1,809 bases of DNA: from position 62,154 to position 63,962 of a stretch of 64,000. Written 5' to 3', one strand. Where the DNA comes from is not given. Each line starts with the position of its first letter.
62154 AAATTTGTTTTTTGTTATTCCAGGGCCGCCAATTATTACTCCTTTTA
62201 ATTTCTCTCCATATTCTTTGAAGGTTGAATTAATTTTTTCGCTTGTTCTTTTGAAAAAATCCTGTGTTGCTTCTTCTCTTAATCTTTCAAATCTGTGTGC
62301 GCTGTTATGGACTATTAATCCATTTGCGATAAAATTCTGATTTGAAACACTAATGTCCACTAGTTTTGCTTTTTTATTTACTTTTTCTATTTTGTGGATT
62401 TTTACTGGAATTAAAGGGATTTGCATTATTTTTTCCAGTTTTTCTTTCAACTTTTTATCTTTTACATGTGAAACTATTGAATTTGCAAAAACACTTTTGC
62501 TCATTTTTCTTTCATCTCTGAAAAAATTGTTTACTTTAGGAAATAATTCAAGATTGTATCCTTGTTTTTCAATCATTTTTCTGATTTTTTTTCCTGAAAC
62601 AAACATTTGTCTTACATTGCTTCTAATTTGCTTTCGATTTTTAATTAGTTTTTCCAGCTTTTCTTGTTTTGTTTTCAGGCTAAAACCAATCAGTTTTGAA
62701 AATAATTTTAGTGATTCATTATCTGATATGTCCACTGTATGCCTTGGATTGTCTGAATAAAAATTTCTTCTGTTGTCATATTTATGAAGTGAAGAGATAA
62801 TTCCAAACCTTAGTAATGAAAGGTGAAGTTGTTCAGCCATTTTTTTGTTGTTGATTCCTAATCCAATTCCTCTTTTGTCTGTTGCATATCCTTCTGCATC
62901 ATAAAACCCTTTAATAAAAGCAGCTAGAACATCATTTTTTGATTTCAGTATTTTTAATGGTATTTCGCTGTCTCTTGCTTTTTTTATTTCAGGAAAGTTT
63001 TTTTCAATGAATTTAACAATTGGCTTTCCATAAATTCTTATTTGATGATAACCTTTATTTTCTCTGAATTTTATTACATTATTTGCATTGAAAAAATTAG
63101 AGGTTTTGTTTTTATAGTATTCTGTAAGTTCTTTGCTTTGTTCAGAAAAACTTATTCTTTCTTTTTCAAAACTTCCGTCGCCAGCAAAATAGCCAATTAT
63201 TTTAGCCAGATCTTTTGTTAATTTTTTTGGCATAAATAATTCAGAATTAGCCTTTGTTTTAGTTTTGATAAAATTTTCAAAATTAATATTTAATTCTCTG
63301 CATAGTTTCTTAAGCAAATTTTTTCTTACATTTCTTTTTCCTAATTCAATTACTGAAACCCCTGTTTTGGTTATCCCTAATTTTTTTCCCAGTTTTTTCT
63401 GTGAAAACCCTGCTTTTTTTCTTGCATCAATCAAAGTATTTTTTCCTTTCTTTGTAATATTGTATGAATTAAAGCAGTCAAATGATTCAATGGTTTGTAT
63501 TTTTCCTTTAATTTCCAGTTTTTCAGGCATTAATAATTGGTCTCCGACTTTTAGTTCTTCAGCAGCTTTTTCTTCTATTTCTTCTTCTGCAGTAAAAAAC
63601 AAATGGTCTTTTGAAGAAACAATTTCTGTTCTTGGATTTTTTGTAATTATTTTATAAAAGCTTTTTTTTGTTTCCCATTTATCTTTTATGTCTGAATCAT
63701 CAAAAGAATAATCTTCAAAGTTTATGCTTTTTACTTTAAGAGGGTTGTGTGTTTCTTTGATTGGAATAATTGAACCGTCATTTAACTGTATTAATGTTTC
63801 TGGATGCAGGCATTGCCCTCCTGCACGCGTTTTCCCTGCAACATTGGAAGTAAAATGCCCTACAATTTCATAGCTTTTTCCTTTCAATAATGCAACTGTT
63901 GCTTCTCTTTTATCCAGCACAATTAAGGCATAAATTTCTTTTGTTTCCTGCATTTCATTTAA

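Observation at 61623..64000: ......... intein inserted in the catalytic GGQ motif of release factor aRF1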

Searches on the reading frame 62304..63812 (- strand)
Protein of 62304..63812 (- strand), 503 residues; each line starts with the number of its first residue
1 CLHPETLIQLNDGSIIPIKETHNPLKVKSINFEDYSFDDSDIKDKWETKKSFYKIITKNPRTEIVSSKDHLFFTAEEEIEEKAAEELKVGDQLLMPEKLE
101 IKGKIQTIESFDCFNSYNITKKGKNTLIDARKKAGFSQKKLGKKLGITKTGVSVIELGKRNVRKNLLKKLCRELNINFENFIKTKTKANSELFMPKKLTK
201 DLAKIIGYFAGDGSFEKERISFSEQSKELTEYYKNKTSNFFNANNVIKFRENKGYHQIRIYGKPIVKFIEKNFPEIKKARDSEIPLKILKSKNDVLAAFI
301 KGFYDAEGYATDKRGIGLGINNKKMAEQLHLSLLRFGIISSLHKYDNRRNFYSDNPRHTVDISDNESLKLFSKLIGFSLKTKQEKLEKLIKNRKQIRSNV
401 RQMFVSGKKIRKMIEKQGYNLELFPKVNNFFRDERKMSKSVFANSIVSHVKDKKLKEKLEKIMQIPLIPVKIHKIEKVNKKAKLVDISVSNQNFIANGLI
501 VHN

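Call 9: find_homologous_proteins(query=window:62304-63812:-)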
Query seq(503 aa) (503 aa): 174 proteins with E <= 0.001 among 8000 candidates; the best 120 are listed.
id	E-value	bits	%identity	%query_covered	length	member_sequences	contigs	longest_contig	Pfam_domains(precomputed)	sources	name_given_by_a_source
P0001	7.4e-164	564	56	100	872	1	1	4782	PF03465.21,PF03464.21,PF12844.14,PF18854.7,PF01381.29,PF14528.12,PF18859.7,PF14890.12,PF03463.21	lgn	-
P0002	2.4e-159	549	51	100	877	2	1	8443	PF03465.21,PF03464.21,PF12844.14,PF01381.29,PF14528.12,PF14890.12,PF03463.21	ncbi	-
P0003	4.1e-159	549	55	100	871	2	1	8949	PF03465.21,PF03464.21,PF12844.14,PF01381.29,PF14528.12,PF14890.12,PF03463.21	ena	-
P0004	9.3e-159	548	55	100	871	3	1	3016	PF03465.21,PF03464.21,PF12844.14,PF01381.29,PF14528.12,PF13560.13,PF14890.12,PF03463.21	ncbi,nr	ncbi:MAG: helix-turn-helix domain-containing protein [Nanoarchaeota archaeon]|nr:helix-turn-helix do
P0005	1.1e-158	547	53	100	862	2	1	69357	PF03465.21,PF03464.21,PF14528.12,PF14890.12,PF03463.21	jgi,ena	-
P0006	7.5e-157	541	53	100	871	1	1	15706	PF03465.21,PF03464.21,PF18854.7,PF01381.29,PF14528.12,PF14890.12,PF03463.21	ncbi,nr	ncbi:helix-turn-helix domain-containing protein [Candidatus Woesearchaeota archaeon]|nr:helix-turn-h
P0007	9.9e-157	541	53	100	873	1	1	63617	PF03465.21,PF03464.21,PF12844.14,PF18854.7,PF01381.29,PF14528.12,PF18859.7,PF13443.13,PF14890.12,PF03463.21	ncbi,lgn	-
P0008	1.4e-156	540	54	100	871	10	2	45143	PF03465.21,PF03464.21,PF12844.14,PF01381.29,PF14528.12,PF13560.13,PF14890.12,PF03463.21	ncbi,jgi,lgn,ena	-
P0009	5.9e-156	538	53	100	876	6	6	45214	PF03465.21,PF03464.21,PF12844.14,PF01381.29,PF14528.12,PF14890.12,PF03463.21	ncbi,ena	-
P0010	8.3e-156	538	52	100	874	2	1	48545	PF03465.21,PF03464.21,PF18854.7,PF01381.29,PF14528.12,PF14890.12,PF03463.21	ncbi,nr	ncbi:helix-turn-helix domain-containing protein [Candidatus Woesearchaeota archaeon]|nr:helix-turn-h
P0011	1.2e-155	537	53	100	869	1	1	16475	PF03465.21,PF03464.21,PF12844.14,PF18854.7,PF01381.29,PF14528.12,PF14890.12,PF03463.21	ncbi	-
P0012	5.4e-155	535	52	100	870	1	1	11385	PF03465.21,PF03464.21,PF12844.14,PF01381.29,PF14528.12,PF14890.12,PF03463.21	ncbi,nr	ncbi:helix-turn-helix domain-containing protein [Candidatus Woesearchaeota archaeon]|nr:helix-turn-h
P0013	9.1e-155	534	54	100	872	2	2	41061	PF03465.21,PF03464.21,PF01381.29,PF14528.12,PF14890.12,PF03463.21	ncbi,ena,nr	ncbi:MAG: helix-turn-helix domain-containing protein [Nanoarchaeota archaeon]|nr:helix-turn-helix do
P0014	7.7e-154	531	51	100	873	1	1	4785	PF03465.21,PF03464.21,PF12844.14,PF01381.29,PF14528.12,PF13560.13,PF13443.13,PF14890.12,PF03463.21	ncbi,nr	ncbi:MAG: helix-turn-helix domain-containing protein [Nanoarchaeota archaeon]|nr:helix-turn-helix do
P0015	1.7e-153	530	52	100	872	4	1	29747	PF03465.21,PF03464.21,PF18854.7,PF01381.29,PF14528.12,PF18859.7,PF14890.12,PF03463.21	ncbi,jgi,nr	ncbi:helix-turn-helix domain-containing protein [Candidatus Woesearchaeota archaeon]|jgi:peptide sub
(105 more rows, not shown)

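Call 27: search_solved_structures(query=window:62304-63812:-, max_evalue=0.01, show_alignments=1)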
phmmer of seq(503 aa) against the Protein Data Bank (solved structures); distinct sequences matched with E-value up to 0.01: 11.
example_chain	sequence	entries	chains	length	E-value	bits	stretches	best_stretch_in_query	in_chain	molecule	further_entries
1dq3_A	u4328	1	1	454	1.6e-14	57.1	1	205-405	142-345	ENDONUCLEASE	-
7qsu_A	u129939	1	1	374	1.9e-12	50.3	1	187-346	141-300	V-ATPase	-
7qss_A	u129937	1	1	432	1.9e-12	50.2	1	188-346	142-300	V-type ATP synthase alpha chain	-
7qst_A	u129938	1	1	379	1.2e-05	27.8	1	175-305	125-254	V-type ATP synthase subunit A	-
8ezt_A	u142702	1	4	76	9.7e-05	24.8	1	129-180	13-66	HipB(Lp)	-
2jmz_A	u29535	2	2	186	0.00013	24.4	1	24-137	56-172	Hypothetical protein MJ0781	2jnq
2b5a_A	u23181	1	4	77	0.00023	23.6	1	115-184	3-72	C.BclI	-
2cw7_A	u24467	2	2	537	0.00024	23.5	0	198-340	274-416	Endonuclease PI-PkoII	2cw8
8tac_A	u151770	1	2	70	0.0003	23.2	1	127-175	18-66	DBP48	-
6rpq_A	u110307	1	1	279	0.0014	20.9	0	10-99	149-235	Ubiquitin-like protein SMT3,1108aa long hypothetical cell division control protein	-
8bny_A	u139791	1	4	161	0.0033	19.8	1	126-245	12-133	Immunity repressor protein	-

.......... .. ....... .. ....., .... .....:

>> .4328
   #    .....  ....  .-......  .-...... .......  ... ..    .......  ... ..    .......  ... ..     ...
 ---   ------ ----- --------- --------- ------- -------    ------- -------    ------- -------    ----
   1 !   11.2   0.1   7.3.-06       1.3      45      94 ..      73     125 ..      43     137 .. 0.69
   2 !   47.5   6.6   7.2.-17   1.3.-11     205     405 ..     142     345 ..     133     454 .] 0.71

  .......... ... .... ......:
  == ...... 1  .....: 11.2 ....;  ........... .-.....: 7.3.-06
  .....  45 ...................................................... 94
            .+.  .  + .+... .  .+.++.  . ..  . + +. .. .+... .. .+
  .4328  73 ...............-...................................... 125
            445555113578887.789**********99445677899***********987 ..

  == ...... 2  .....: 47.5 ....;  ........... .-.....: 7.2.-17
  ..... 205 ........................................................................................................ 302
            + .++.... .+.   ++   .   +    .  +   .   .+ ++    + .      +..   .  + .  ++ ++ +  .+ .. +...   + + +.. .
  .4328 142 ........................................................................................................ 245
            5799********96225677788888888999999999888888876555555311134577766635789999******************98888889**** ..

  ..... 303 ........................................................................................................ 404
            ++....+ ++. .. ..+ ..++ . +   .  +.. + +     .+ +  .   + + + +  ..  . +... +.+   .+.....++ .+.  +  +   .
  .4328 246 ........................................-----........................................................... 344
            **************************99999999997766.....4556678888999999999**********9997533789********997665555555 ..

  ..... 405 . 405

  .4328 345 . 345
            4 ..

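Call 36: find_related_loci(query=A1, collection=genome_contigs, flank=3000)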
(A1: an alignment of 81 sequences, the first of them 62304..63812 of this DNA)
Query A1 (503 aa) in genome_contigs; peptide patterns used: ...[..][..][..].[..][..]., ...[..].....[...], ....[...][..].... (x = any residue, [..] = any of these).
600 stretches matched a pattern (row limit reached: there are more); 89 encode a relative of the query (tblastn E <= 1e-3); the best 80 are kept; 80 distinct loci.
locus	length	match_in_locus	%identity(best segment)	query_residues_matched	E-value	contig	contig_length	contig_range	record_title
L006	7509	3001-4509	81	1-503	0e+0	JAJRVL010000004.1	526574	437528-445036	MAG: archaeon isolate Dive96_bin10.390 k141_1853870, whole genome shotgun sequence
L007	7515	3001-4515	53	1-503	2e-167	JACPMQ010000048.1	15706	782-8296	MAG: Candidatus Woesearchaeota archaeon isolate NC_groundwater_553_Ag_S-0.1um_36_10 S35_SO-1_scaffold_291513, whole geno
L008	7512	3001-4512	53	1-503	1e-166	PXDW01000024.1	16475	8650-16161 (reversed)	MAG: Candidatus Woesearchaeota archaeon isolate T3Sed10_350R1 T3-Sed10-C6965, whole genome shotgun sequence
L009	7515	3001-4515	52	1-503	2e-165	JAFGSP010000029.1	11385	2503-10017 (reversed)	MAG: Candidatus Woesearchaeota archaeon isolate Zod_Metabat.908 k87_2338860, whole genome shotgun sequence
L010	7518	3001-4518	52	1-503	6e-164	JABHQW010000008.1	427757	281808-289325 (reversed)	MAG: Candidatus Woesearchaeota archaeon isolate SI039_bin115 k141_1797022, whole genome shotgun sequence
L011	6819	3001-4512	51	1-503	2e-163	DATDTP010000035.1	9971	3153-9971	MAG TPA_asm: archaeon isolate SMAG_U8034 k141_224366, whole genome shotgun sequence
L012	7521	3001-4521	51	1-503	1e-162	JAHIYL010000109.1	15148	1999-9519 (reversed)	MAG: Nanoarchaeota archaeon isolate Modern_marine.mb.116 Modern_marine.mb.116_k141_993444, whole genome shotgun sequence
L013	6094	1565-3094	50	1-503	3e-160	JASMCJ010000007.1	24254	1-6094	MAG: Candidatus Woesearchaeota archaeon isolate ETNP3_MAG_14 c_000000189112, whole genome shotgun sequence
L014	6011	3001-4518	53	1-503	1e-160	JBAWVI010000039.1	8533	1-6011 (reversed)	MAG: archaeon isolate ELA007 MAG007_39, whole genome shotgun sequence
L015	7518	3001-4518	54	1-503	5e-160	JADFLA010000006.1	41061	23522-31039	MAG: Nanoarchaeota archaeon isolate B4T1B8 B4T1B8_NODE1284, whole genome shotgun sequence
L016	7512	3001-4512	51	1-503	3e-159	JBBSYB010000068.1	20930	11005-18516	MAG: Candidatus Aenigmatarchaeota archaeon isolate H43-bin179_1 H43_bin179_1_000000000068, whole genome shotgun sequence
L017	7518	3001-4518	50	1-503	4e-159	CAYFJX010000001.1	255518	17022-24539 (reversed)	MAG TPA_asm: uncultured Methanosarcinales archaeon isolate ERP019367_co2_72 genome assembly, contig: NODE_39_length_2555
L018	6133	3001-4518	49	1-503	2e-158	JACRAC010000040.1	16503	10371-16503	MAG: Candidatus Aenigmatarchaeota archaeon isolate NC_groundwater_1583_Pr3_B-0.1um_32_43 SR-2_scaffold_141_2844247, whol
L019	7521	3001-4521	50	1-503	6e-158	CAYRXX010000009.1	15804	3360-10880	MAG TPA_asm: Candidatus Woesearchaeota archaeon isolate SRP128015_co1_280 genome assembly, contig: NODE_5430_length_1580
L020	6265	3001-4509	50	1-503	2e-155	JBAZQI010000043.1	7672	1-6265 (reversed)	MAG: archaeon isolate SO_2017_SWC_5 scaffold_8179_c1_LP-4_2017, whole genome shotgun sequence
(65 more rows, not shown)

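Call 45: predict_structure(alignment_id=A1)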
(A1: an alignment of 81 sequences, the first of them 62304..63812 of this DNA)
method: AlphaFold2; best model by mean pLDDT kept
length: 503 residues; sequences in the alignment: 81
mean_pLDDT: 95.5   pTM: 0.93
mean pLDDT of the five models: 95.5, 95.4, 95.3, 95.1, 94.6
residues with pLDDT >= 90: 469; 70-90: 31; 50-70: 3; < 50: 0
segments of 3 or more residues with pLDDT < 50: none
pLDDT, mean of each block of 10 residues (from residue 1): 96 97 97 95 97 97 97 94 98 97 95 95 97 97 97 94 96 97 96 97 98 96 97 98 96 96 97 94 97 99 97 92 97 98 89 89 96 98 96 79 94 95 90 92 94 97 96 97 97 97 93
secondary structure, 60 per line:
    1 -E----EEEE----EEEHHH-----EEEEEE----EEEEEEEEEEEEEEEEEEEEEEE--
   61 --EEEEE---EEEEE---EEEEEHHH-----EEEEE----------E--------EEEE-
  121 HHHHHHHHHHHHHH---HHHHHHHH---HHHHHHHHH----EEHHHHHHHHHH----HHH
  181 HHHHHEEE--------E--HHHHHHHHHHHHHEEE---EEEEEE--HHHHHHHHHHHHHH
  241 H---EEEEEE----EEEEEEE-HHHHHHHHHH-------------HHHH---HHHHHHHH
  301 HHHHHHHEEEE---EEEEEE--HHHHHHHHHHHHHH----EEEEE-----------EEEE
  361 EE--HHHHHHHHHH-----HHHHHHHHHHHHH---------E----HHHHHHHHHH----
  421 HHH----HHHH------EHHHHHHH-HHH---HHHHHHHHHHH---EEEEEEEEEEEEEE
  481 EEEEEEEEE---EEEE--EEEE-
elements in order: E7-10 E15-17 E26-31 E36-58 E63-67 E71-75 E79-83 E92-96 E116-119 H121-134 H138-145 H149-157 H164-173 H178-185 E186-188 H200-212 E213-215 E219-224 H227-241 E245-250 E255-261 H263-272 H286-289 H293-307 E308-311 E315-320 H323-336 E341-345 E357-362 H365-374 H380-392 H407-416 H428-431 H439-445 H453-463 E467-489 E493-496 E499-502

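Call 47: fold_search(model_id=the predicted structure, library=pdb)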
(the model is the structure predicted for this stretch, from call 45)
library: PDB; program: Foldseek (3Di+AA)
matches with E <= 10: 611; with E <= 0.001: 58
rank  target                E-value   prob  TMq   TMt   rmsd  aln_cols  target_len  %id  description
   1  7qss                  2.8e-22  1.00  0.67  0.77   4.7       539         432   17  Crystal structure of homing endonuclease-associated TliVMA intein (C1A) (released 2022-03-30)
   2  7qsu                  7.2e-20  1.00  0.57  0.77   6.3       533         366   16  Crystal structure of homing endonuclease-associated TliVMA intein (C1A, d333-339) (released 2022-03-30)
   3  1dq3                  3.3e-19  1.00  0.59  0.64   7.7       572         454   19  CRYSTAL STRUCTURE OF AN ARCHAEAL INTEIN-ENCODED HOMING ENDONUCLEASE PI-PFUI (released 2000-07-05)
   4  2cw7                  9.8e-18  1.00  0.66  0.62   8.5       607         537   17  Crystal structure of intein homing endonuclease II (released 2006-04-18)
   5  7qst                  2.2e-14  1.00  0.55  0.74   4.8       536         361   12  Crystal structure of homing endonuclease-associated PhoVMA intein (C1A) (released 2022-03-30)
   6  1vde_B                3.2e-11  1.00  0.41  0.47  26.3       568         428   13  PI-SCEI, A HOMING ENDONUCLEASE WITH PROTEIN SPLICING ACTIVITY (released 1998-04-08)
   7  1ef0_A                3.7e-11  1.00  0.42  0.48  25.0       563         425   12  CRYSTAL STRUCTURE OF PI-SCEI MINIPRECURSOR (released 2000-06-07)
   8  1vde_A                2.4e-10  1.00  0.43  0.49  25.0       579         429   12  PI-SCEI, A HOMING ENDONUCLEASE WITH PROTEIN SPLICING ACTIVITY (released 1998-04-08)
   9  1um2_B                4.9e-10  1.00  0.42  0.49  26.1       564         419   13  Crystal Structure of the Vma1-Derived Endonuclease with the Ligated Extein Segment (released 2004-09-22)
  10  1jva_B                1.1e-09  1.00  0.41  0.47  26.6       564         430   12  CRYSTAL STRUCTURE OF THE VMA1-DERIVED ENDONUCLEASE BEARING THE N AND C EXTEIN PROPEPTIDES (released 2002-08-29)
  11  1jva_A                1.3e-09  1.00  0.40  0.46  26.8       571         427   12  CRYSTAL STRUCTURE OF THE VMA1-DERIVED ENDONUCLEASE BEARING THE N AND C EXTEIN PROPEPTIDES (released 2002-08-29)
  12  1lws_A                1.6e-09  1.00  0.41  0.47  24.3       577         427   12  Crystal structure of the intein homing endonuclease PI-SceI bound to its recognition sequence (released 2002-09-27)
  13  1lwt_A                1.0e-08  1.00  0.41  0.45  26.2       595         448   12  Crystal structure of the intein homing endonuclease PI-SceI bound to its substrate DNA (Ca2+ free) (released 2002-09-27)
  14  1ef0_B                1.2e-08  1.00  0.41  0.50  24.5       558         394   12  CRYSTAL STRUCTURE OF PI-SCEI MINIPRECURSOR (released 2000-06-07)
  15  1um2_A                3.7e-08  1.00  0.42  0.49  25.6       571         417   12  Crystal Structure of the Vma1-Derived Endonuclease with the Ligated Extein Segment (released 2004-09-22)
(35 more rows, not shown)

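Call 52: find_related_loci(query=A1, collection=viral_contigs, flank=5000)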
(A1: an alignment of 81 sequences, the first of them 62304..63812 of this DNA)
Query A1 (503 aa) in viral_contigs; peptide patterns used: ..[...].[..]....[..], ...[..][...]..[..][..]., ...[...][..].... (x = any residue, [..] = any of these).
164 stretches matched a pattern, but none encodes a relative of the query by tblastn (E <= 1e-3).
